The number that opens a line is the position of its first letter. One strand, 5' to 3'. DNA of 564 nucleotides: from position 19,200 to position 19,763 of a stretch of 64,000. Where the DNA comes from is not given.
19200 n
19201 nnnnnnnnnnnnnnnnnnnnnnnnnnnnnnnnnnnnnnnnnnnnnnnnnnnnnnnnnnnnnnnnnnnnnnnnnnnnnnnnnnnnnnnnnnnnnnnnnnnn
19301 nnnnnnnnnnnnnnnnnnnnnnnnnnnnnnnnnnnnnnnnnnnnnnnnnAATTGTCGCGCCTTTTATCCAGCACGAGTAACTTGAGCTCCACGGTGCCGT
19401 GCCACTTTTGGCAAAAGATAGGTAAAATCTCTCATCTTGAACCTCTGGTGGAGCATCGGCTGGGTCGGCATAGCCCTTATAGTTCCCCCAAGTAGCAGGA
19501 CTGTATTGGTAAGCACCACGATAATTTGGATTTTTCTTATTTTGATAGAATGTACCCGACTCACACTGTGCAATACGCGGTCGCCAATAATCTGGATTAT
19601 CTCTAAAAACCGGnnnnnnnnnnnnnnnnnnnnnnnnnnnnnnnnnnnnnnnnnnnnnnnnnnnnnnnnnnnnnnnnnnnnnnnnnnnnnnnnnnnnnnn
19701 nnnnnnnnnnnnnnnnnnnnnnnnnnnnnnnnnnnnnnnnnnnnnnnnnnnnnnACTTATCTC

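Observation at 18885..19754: Membrane-anchored secreted protein carrying an Rpf-type transglycosylase-like domain fused to a carboxypeptidase-regulatory-like beta domain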

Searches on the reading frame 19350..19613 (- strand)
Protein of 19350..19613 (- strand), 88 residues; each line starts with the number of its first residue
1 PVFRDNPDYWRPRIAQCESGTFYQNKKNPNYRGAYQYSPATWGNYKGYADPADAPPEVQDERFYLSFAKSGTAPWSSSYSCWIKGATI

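Call 30: search_protein_representatives(alignment_id=A2)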
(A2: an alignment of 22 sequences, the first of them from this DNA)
Query: 22 sequences, 94 profile positions. Proteins with E-value up to 0.001 (for the whole library): 3035; up to 1e-10: 163; up to 1e-30: 3. The best 150 are listed.
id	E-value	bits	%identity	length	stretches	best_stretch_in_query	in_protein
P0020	1.1e-46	173.3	-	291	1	1-94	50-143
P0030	5.2e-38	145.6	-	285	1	1-93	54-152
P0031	8.5e-34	132.1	-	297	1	1-89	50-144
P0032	8.2e-30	119.3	-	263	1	1-93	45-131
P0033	2.6e-19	85.7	-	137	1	1-56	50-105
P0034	5.6e-18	81.4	-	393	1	1-91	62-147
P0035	1.1e-17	80.5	-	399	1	1-93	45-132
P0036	1.8e-17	79.8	-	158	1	7-91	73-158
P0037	9.8e-16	74.2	-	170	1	2-88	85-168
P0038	1.1e-15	74.0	-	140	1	12-90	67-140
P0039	1.5e-15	73.6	-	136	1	12-89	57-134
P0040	1.9e-15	73.3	-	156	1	12-89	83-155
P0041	1.9e-15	73.3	-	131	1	12-90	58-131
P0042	2.6e-15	72.8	-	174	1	13-82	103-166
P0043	5.0e-15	71.9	-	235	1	12-92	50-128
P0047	1.0e-14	70.9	-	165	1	12-88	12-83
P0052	1.8e-14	70.2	-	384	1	12-81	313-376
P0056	2.7e-14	69.6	-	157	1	4-89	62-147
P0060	3.6e-14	69.2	-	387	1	12-82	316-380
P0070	1.1e-13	67.6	-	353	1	15-83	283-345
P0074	2.0e-13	66.8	-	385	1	2-82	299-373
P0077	2.3e-13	66.6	-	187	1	8-86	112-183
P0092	9.7e-13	64.6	-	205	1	2-89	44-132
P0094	1.1e-12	64.4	-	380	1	5-91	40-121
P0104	2.2e-12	63.4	-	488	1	1-93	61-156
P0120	5.8e-12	62.1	-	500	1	11-83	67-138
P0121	6.5e-12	61.9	-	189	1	7-83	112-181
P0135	1.4e-11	60.9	-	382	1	2-93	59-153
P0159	3.8e-11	59.5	-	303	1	2-92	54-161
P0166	5.3e-11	59.0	-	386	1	12-84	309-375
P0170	6.5e-11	58.7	-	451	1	2-93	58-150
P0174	7.1e-11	58.6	-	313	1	6-93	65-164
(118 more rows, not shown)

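Call 32: list_cluster_members(proteins=[P0034, P0035, P0092, P0094, P0104, P0037, P0038, P0047, P0041, P0056])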
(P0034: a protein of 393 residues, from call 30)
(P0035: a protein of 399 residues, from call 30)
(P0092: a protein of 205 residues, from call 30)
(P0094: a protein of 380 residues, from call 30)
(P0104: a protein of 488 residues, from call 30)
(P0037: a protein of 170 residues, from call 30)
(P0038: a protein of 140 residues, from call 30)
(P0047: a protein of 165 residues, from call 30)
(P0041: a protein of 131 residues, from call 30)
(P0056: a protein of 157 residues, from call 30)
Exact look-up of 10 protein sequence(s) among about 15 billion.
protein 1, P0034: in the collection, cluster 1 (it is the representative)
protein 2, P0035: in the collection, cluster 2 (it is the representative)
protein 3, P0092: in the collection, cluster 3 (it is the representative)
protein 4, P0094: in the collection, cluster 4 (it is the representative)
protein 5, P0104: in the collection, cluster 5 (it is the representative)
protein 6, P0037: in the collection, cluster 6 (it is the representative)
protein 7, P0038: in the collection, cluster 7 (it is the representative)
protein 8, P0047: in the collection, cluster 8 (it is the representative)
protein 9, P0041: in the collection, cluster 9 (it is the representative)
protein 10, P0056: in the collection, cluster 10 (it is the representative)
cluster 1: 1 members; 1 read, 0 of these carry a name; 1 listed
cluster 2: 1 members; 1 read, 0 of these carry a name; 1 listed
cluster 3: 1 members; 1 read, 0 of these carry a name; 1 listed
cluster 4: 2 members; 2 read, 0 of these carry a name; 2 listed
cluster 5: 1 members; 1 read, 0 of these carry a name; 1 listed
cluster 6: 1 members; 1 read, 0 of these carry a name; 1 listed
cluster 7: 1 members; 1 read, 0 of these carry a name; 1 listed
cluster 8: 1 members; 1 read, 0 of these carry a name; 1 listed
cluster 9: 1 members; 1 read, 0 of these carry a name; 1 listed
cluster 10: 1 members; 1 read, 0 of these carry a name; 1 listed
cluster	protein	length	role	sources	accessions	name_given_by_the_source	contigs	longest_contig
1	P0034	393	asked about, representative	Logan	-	-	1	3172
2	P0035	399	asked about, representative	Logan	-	-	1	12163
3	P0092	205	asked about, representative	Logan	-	-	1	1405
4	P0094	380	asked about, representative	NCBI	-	-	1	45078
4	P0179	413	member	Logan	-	-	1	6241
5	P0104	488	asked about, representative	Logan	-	-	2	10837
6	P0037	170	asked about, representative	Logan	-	-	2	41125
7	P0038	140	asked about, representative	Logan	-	-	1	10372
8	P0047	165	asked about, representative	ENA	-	-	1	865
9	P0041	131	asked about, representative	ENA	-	-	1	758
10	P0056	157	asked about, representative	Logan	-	-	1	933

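Call 33: find_homologous_proteins(query=A2, max_evalue=0.001)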
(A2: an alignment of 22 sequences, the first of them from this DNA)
Query A2 (22 sequences) (88 aa, profile of the alignment): 255 proteins with E <= 0.001 among 932 candidates; the best 120 are listed.
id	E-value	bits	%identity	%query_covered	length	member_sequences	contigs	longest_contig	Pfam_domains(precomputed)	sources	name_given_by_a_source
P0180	1.1e-42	162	45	97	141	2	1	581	PF06737.20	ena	-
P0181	2.5e-26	110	41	70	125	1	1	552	PF06737.20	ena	-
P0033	8.1e-19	86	50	48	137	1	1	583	PF06737.20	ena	-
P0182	3.1e-16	77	63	70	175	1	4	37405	PF06737.20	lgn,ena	-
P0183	5.0e-16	77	63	67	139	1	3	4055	PF06737.20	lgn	-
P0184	6.5e-16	76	58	70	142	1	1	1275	PF06737.20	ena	-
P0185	1.6e-15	75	56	70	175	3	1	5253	PF06737.20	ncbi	-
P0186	2.2e-15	75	56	72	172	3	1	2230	PF06737.20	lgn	-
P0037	3.1e-15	74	37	93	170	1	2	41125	PF06737.20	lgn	-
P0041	5.9e-15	73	47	82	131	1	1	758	PF06737.20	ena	-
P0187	7.7e-15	73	49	80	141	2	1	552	PF06737.20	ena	-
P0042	8.2e-15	73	56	72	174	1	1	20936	PF06737.20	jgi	-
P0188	1.1e-14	72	52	85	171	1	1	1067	PF06737.20,PF07501.18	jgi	jgi:hypothetical protein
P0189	1.4e-14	72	44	80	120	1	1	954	PF06737.20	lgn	-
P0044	1.8e-14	72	44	89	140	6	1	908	PF06737.20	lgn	-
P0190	2.4e-14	71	48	80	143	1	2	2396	PF06737.20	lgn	-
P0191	3.7e-14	71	47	80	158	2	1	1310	PF06737.20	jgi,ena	-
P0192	3.9e-14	71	56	85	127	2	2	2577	PF06737.20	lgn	-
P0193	4.1e-14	71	51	80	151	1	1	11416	PF06737.20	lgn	-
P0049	4.4e-14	71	47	80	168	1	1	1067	PF06737.20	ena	-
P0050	4.4e-14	71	48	80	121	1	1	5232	PF06737.20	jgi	jgi:hypothetical protein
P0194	5.9e-14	70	56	72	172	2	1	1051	PF06737.20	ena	-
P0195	7.5e-14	70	43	80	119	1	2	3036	PF06737.20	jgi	jgi:hypothetical protein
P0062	1.6e-13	69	56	70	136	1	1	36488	PF06737.20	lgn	-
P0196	2.0e-13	68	55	74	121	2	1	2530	PF06737.20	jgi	jgi:hypothetical protein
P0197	2.3e-13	68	64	67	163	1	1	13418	PF06737.20,PF07501.18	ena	-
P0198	4.1e-13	67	44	82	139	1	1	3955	PF06737.20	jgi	jgi:hypothetical protein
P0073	5.9e-13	67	41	80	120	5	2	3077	PF06737.20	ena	-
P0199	7.0e-13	67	41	80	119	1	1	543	PF06737.20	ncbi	-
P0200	8.4e-13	66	41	80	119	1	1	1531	PF06737.20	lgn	-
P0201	9.8e-13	66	41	80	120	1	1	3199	PF06737.20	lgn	-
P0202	1.6e-12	66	52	72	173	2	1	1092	PF06737.20,PF07501.18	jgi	jgi:hypothetical protein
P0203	5.0e-12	64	46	78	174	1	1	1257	PF06737.20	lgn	-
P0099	5.5e-12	64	54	72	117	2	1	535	PF06737.20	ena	-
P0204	7.2e-12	63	52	70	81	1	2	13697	PF06737.20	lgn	-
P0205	9.2e-12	63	41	80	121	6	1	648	PF06737.20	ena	-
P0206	1.5e-11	62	50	73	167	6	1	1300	PF06737.20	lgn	-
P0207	9.5e-11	60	50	73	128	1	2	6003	PF06737.20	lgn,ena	-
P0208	1.3e-10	59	39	70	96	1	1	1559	PF06737.20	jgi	-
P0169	2.0e-10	59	37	80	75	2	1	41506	PF06737.20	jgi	jgi:hypothetical protein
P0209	6.6e-10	57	41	80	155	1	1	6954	PF06737.20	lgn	-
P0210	8.8e-10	57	35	78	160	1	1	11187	PF06737.20,PF01476.27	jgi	jgi:LysM repeat protein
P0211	1.5e-9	56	45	85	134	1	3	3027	PF06737.20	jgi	jgi:hypothetical protein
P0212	1.6e-9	56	38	80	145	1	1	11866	PF06737.20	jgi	jgi:hypothetical protein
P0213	2.5e-9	55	50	70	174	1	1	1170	PF06737.20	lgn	-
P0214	2.5e-9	55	48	70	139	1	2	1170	PF06737.20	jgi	jgi:hypothetical protein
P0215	3.3e-9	55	40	80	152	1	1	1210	PF06737.20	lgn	-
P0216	3.4e-9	55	34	82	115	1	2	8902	PF06737.20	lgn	-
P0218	4.7e-9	54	55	70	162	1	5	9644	PF06737.20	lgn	-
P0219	5.0e-9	54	40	72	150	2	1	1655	PF06737.20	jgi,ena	-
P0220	6.0e-9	54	41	84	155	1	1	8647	PF06737.20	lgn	-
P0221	6.1e-9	54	53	70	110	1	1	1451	PF06737.20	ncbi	-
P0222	7.8e-9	54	40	80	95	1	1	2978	PF06737.20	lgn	-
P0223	9.6e-9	53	48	72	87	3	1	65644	PF06737.20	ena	-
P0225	1.0e-8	53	44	72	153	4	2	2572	PF06737.20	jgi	jgi:hypothetical protein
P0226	1.1e-8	53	48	70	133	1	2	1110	PF06737.20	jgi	jgi:hypothetical protein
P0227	1.2e-8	53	45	74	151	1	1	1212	PF06737.20,PF01471.24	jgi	jgi:hypothetical protein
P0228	1.2e-8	53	35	75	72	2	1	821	PF06737.20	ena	-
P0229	1.5e-8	53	39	81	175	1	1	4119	PF06737.20,PF01476.27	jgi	jgi:nucleoid-associated protein YgaU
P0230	1.5e-8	53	41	75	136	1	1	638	PF06737.20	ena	-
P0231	1.6e-8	53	39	80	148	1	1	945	PF06737.20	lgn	-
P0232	1.7e-8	53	47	72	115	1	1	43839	PF06737.20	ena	-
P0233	1.7e-8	53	47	84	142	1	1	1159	PF06737.20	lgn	-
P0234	2.3e-8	52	43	77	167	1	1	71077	PF06737.20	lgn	-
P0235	2.3e-8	52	42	72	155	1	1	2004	PF06737.20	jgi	jgi:hypothetical protein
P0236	2.7e-8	52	37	82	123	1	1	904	PF06737.20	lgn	-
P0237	3.0e-8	52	42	72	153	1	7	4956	PF06737.20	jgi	jgi:hypothetical protein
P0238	3.4e-8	52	34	85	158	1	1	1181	PF06737.20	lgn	-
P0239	3.6e-8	52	45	72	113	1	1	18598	PF06737.20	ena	-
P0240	4.0e-8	51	47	72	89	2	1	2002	PF06737.20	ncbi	ncbi:MAG TPA: transglycosylase family protein, partial [Solirubrobacteraceae bacterium]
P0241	4.1e-8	51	51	77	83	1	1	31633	PF06737.20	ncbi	-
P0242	4.2e-8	51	47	72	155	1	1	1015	PF09374.16,PF06737.20,PF01471.24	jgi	jgi:hypothetical protein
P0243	4.3e-8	51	47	72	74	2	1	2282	PF06737.20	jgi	jgi:hypothetical protein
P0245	4.7e-8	51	46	81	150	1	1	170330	PF09374.16,PF06737.20,PF01471.24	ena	-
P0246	4.8e-8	51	47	72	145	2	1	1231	PF09374.16,PF06737.20,PF01471.24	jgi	jgi:hypothetical protein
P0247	5.5e-8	51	45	72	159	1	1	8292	PF06737.20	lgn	-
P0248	5.6e-8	51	47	72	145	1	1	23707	PF09374.16,PF06737.20,PF01471.24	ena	-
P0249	5.7e-8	51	41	80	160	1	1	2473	PF06737.20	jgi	jgi:hypothetical protein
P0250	5.9e-8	51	35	80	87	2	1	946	PF06737.20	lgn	-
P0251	5.9e-8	51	50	52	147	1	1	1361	PF06737.20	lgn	-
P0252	6.1e-8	51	47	72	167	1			PF06737.20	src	-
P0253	6.1e-8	51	38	78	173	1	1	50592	PF06737.20,PF01476.27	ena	-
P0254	6.4e-8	51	50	72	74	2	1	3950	PF06737.20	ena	-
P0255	6.7e-8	51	47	72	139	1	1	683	PF06737.20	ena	-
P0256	7.3e-8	51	41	77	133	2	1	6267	PF06737.20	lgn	-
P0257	7.9e-8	50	43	70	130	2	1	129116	PF06737.20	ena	-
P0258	7.9e-8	50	38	80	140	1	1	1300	PF06737.20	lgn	-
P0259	8.3e-8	50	42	77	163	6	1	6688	PF06737.20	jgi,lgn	-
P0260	1.2e-7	50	35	72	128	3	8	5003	PF06737.20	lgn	-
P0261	1.2e-7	50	45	72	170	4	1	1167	PF06737.20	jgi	jgi:hypothetical protein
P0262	1.3e-7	50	41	72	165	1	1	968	PF06737.20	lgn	-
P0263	1.3e-7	50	32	82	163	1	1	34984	PF06737.20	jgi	jgi:hypothetical protein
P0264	1.4e-7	50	45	72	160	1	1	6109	PF06737.20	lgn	-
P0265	1.5e-7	50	48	72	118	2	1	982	PF06737.20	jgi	jgi:hypothetical protein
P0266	1.6e-7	50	50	32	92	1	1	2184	PF06737.20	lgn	-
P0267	1.6e-7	50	48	72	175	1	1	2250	PF06737.20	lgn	-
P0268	1.6e-7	50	45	72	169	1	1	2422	PF06737.20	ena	-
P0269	1.6e-7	49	41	72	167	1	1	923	PF06737.20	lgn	-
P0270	1.6e-7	49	42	72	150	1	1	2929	PF06737.20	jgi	jgi:hypothetical protein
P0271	1.6e-7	49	36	85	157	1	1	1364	PF06737.20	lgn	-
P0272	1.7e-7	49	41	70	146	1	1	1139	PF06737.20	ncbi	-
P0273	1.7e-7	49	45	72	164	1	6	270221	PF06737.20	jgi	jgi:hypothetical protein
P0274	1.7e-7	49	45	72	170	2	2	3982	PF06737.20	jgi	jgi:hypothetical protein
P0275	1.8e-7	49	45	72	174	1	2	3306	PF06737.20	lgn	-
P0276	1.8e-7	49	48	75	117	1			PF06737.20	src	-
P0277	1.9e-7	49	39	72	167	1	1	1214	PF06737.20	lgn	-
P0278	1.9e-7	49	45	72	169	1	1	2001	PF06737.20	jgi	jgi:hypothetical protein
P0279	1.9e-7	49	42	72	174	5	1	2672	PF06737.20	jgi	jgi:hypothetical protein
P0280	2.0e-7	49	45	72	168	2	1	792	PF06737.20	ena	-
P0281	2.1e-7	49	49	53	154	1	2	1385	PF06737.20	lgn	-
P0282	2.5e-7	49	45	72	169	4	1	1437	PF06737.20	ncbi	-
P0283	2.5e-7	49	46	72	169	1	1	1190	PF06737.20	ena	-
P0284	2.7e-7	49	32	78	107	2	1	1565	PF06737.20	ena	-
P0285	2.7e-7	49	41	70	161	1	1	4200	PF06737.20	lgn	-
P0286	2.9e-7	49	33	72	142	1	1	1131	PF06737.20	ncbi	-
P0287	2.9e-7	49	38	80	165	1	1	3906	PF06737.20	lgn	-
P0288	3.0e-7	49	43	72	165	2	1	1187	PF06737.20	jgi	jgi:hypothetical protein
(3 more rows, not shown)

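Call 37: find_encoding_contigs(protein=P0037, flank=10000, max_places=2)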
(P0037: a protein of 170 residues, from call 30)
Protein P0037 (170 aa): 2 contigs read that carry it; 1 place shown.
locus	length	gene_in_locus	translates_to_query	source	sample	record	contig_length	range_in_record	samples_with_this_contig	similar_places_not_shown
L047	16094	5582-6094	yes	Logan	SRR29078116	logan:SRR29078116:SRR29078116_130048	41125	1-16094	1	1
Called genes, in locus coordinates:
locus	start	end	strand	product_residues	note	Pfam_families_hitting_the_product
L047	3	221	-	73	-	?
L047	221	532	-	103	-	-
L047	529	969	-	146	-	PF13392:HNH_3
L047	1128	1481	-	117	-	-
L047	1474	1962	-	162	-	-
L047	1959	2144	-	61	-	-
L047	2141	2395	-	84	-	-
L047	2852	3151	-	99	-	-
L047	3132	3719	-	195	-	PF13392:HNH_3 (weak)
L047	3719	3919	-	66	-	-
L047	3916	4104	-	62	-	-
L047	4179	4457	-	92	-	-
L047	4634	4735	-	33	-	-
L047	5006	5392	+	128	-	-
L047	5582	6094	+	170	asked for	PF06737:Transglycosylas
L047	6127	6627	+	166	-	-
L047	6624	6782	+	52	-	-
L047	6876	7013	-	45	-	-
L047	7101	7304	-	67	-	-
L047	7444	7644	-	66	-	-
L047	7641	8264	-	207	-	PF05257:CHAP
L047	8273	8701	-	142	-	-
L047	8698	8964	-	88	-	-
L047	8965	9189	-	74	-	-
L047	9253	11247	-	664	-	-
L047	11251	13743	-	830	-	PF06414:Zeta_toxin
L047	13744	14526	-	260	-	-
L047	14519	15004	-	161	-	PF13392:HNH_3, PF00847:AP2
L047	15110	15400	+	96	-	-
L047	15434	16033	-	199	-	-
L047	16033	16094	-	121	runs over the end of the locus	-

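Call 38: find_encoding_contigs(protein=P0182, flank=10000, max_places=2)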
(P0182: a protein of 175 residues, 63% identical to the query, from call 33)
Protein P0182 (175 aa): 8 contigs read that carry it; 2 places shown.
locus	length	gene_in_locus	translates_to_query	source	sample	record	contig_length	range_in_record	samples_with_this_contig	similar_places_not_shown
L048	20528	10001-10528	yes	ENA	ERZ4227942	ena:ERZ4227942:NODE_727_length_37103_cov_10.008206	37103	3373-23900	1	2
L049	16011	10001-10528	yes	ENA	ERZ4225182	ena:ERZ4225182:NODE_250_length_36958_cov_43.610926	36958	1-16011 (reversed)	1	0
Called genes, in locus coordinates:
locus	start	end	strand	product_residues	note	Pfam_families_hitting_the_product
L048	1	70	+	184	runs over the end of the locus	PF13392:HNH_3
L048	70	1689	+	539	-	-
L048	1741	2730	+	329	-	-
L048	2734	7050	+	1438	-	-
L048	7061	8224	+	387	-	-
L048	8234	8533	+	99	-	-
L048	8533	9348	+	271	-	PF05257:CHAP (weak)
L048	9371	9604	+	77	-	-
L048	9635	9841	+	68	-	-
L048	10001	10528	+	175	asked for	PF06737:Transglycosylas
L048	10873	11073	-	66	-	-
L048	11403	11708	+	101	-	-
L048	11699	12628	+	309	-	PF05063:MT-A70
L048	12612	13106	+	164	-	-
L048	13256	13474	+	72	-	-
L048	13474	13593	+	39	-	-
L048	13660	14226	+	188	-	PF27148:Slr1353_N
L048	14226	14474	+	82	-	-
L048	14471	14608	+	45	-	-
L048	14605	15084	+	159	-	-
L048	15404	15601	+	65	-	-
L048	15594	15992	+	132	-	-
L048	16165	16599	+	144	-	-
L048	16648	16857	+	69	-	-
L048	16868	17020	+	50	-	-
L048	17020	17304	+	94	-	-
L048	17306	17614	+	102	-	-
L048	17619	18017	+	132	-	PF05766:NinG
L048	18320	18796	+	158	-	PF27765:UCP032817-like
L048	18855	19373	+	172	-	PF00891:Methyltransf_2 (faint), PF07942:CARME (faint), PF13489:Methyltransf_23, PF13847:Methyltransf_31 (faint), PF08241:Methyltransf_11 (weak), PF08242:Methyltransf_12 (weak), PF13649:Methyltransf_25 (faint)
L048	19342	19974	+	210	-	-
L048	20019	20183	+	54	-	-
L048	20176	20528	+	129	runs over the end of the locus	-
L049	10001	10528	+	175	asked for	PF06737:Transglycosylas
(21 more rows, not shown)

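Call 40: search_dna_similar(query=window:19350-19613:-, collection=phages, mode=protein, max_evalue=0.001, max_rows=40)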
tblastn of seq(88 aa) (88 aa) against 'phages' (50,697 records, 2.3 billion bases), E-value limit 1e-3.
No match.
